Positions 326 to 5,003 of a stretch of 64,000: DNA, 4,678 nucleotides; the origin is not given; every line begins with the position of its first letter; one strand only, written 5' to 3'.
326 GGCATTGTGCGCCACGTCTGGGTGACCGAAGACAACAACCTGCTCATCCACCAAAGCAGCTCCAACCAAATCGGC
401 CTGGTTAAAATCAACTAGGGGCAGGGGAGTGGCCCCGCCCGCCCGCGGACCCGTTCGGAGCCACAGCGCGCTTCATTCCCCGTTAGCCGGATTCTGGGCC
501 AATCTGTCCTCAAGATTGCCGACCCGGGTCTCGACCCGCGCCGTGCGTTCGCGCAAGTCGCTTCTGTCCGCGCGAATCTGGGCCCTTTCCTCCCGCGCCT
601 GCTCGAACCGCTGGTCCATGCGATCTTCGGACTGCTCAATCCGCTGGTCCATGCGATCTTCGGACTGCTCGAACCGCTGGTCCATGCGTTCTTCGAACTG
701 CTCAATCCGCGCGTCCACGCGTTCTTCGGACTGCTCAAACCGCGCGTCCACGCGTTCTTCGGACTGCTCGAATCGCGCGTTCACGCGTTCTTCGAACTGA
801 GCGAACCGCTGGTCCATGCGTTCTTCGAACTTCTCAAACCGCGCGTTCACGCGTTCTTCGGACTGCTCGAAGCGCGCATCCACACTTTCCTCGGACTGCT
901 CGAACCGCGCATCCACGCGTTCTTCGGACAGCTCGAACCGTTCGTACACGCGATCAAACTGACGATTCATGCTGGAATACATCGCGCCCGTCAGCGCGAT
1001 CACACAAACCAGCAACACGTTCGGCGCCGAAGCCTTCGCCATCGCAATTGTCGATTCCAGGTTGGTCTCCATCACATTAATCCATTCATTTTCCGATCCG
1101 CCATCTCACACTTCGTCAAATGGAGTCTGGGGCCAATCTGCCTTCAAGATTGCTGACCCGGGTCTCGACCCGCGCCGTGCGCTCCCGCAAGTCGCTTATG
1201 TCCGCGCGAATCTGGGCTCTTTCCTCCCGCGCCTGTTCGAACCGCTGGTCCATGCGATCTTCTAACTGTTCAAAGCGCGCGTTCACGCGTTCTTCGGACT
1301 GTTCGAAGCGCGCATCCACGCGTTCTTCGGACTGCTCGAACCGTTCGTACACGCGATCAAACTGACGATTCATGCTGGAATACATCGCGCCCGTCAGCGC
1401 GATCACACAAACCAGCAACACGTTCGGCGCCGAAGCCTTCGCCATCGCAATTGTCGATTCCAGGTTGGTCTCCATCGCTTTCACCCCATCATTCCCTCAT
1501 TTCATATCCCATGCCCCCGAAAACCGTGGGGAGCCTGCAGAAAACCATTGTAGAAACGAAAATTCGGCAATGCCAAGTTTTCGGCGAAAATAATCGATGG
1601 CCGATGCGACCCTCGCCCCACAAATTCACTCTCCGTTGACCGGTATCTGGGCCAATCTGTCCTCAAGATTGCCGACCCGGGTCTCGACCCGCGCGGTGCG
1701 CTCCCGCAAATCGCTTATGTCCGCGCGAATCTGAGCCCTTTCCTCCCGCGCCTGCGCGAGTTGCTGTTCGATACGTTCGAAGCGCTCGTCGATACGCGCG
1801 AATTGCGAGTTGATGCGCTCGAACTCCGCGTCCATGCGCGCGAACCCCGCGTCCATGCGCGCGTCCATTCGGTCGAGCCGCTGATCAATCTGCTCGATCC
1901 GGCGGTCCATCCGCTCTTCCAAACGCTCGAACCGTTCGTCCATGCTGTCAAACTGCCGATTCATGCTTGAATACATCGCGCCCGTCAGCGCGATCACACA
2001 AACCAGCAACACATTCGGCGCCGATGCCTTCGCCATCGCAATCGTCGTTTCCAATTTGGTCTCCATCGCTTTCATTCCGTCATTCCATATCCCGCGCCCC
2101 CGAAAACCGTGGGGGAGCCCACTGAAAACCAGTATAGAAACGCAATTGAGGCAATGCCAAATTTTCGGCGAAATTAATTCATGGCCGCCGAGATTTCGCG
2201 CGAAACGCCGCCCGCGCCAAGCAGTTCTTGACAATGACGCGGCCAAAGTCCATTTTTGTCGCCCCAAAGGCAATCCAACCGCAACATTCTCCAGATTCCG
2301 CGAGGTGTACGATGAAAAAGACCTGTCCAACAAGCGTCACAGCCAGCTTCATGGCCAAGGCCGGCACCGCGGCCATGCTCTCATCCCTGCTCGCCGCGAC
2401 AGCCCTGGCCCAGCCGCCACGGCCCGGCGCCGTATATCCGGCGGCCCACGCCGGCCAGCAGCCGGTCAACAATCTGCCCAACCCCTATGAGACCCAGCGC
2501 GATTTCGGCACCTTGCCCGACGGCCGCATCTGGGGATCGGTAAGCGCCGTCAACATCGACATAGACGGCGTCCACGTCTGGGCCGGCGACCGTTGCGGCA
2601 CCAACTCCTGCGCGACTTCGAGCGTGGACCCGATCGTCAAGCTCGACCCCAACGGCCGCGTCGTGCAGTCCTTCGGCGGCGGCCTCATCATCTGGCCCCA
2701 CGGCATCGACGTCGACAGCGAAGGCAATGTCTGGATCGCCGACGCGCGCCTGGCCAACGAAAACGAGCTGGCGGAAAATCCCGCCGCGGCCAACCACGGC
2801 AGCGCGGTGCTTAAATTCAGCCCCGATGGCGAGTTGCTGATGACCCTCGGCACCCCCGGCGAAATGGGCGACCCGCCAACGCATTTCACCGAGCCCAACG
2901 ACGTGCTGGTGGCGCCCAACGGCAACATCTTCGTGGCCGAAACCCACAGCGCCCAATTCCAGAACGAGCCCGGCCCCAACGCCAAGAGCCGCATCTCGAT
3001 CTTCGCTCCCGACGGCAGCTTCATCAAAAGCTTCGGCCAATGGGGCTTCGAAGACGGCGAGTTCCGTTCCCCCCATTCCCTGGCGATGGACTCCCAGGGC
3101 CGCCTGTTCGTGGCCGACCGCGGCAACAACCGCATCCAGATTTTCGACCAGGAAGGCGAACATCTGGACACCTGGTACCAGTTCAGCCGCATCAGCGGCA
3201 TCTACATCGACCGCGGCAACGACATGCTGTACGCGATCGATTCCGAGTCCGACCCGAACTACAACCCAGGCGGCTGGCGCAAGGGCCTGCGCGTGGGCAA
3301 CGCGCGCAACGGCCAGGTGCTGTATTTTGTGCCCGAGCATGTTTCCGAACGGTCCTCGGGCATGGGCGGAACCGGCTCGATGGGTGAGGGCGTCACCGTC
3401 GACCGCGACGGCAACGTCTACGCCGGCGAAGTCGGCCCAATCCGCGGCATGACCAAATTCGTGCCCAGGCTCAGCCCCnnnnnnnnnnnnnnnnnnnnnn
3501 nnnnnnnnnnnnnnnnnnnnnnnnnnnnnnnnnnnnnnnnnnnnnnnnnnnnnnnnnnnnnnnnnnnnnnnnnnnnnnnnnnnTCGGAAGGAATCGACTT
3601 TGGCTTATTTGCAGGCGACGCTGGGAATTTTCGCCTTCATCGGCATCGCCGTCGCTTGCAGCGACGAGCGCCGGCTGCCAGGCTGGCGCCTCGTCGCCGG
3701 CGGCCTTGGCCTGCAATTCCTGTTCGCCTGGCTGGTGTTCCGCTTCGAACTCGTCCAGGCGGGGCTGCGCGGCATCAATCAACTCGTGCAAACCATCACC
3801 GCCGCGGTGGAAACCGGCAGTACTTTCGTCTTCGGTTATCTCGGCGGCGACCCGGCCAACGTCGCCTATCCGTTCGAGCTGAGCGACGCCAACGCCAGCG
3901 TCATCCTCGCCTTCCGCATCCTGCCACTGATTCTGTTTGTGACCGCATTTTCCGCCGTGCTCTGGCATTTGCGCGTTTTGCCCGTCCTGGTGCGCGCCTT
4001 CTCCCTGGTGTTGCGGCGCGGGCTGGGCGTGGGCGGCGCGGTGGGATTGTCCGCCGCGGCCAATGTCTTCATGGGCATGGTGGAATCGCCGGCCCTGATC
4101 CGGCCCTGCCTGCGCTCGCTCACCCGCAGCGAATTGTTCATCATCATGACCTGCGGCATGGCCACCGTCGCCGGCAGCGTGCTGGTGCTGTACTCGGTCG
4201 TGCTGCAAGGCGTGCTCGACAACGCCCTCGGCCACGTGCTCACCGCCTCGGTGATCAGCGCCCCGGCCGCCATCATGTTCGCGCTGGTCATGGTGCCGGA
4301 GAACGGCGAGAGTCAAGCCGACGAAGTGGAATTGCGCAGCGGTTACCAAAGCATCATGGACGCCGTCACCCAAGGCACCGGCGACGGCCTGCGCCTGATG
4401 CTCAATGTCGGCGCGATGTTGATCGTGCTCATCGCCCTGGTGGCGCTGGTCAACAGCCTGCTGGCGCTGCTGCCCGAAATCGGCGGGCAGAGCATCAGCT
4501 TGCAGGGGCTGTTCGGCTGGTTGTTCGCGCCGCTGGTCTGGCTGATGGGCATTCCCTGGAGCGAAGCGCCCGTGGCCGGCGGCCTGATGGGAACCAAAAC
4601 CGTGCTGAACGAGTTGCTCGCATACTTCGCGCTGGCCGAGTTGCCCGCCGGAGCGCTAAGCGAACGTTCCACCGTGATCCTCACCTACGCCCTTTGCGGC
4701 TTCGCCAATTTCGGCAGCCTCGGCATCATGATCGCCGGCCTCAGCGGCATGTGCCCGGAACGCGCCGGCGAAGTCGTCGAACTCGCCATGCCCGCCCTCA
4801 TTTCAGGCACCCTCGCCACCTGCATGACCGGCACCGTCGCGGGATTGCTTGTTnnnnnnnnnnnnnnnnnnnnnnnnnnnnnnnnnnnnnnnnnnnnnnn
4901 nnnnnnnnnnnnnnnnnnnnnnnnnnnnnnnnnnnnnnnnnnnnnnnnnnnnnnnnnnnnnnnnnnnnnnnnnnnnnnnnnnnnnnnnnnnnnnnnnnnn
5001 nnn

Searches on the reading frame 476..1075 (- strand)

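Call 71: search_protein_families(library=pfam, proteins=[window:476-1075:-], max_evalue=0.001)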
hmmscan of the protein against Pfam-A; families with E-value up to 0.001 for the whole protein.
window:476-1075:- (200 aa): 3 families
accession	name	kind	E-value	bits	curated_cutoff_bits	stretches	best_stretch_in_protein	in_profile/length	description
PF01442.23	Apolipoprotein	-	3.3e-10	40.4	90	1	50-182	49-178/190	Apolipoprotein A1/A4/E domain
PF08702.15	Fib_alpha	-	0.00012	22.7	29.9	0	113-191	26-103/143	Fibrinogen alpha/beta chain family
PF04837.17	MbeB_N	-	0.00068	20.3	22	0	82-124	10-52/52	MbeB-like, N-term conserved region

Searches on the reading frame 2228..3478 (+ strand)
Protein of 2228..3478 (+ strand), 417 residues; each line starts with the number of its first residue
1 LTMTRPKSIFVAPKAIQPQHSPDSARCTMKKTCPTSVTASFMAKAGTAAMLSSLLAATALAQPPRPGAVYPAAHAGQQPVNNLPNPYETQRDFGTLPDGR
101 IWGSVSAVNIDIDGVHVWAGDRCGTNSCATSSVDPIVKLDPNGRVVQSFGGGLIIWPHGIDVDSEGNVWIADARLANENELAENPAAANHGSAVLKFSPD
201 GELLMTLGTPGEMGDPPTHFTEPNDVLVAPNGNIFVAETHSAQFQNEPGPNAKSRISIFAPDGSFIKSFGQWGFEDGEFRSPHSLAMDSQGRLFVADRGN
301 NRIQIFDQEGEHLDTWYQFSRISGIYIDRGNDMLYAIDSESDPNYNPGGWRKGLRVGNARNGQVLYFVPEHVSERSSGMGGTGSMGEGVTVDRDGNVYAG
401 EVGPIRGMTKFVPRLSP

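Call 39: search_protein_families(library=pfam, proteins=[window:2228-3478:+], max_evalue=0.001)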
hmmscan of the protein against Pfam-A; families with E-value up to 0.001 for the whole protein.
window:2228-3478:+ (417 aa): 6 families
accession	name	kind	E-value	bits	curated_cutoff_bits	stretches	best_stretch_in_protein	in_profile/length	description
PF01436.27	NHL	-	1.3e-20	72.8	20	1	279-306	1-28/28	NHL repeat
PF06739.17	SBBP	-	7.7e-09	35.8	20.5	0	149-170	6-28/38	Beta-propeller repeat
PF08450.18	SGL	-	2.4e-08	34.3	26.3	0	276-316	181-220/246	SMP-30/Gluconolactonase/LRE-like region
PF25021.1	TEN_NHL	-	0.00048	19.6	27.1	0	226-304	266-354/357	Teneurin NHL domain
PF13449.12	Phytase-like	-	0.0005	20.5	27.6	0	284-315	72-103/284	Esterase-like activity of phytase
PF20067.5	SSL_N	-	0.00083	19.6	18.9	0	387-400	24-37/46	Strictosidine synthase-like, N-terminal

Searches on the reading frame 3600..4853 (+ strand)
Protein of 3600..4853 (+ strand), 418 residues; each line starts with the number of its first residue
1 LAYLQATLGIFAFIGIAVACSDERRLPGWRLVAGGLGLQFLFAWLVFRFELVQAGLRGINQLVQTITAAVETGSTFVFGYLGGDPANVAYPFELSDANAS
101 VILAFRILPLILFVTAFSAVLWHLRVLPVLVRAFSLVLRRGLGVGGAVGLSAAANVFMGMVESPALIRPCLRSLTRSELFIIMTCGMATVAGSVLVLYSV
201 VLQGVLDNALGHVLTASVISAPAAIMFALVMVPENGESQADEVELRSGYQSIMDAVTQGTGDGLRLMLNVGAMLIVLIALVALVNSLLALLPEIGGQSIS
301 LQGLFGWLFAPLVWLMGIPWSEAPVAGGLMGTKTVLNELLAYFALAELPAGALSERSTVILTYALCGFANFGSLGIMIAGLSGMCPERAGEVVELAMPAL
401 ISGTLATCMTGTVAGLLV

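Call 39: search_protein_families(library=pfam, proteins=[window:3600-4853:+], max_evalue=0.001)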
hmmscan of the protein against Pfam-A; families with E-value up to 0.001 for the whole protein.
window:3600-4853:+ (418 aa): 3 families
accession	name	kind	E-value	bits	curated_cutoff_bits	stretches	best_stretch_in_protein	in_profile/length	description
PF07662.18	Nucleos_tra2_C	-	6.2e-72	242.2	32.3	1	212-415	1-213/213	Na+ dependent nucleoside transporter C-terminus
PF01773.25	Nucleos_tra2_N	-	4.4e-19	69.2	27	1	8-81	1-74/74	Na+ dependent nucleoside transporter N-terminus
PF07670.19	Gate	-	4.8e-10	40.3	29.6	1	104-198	1-97/104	Nucleoside recognition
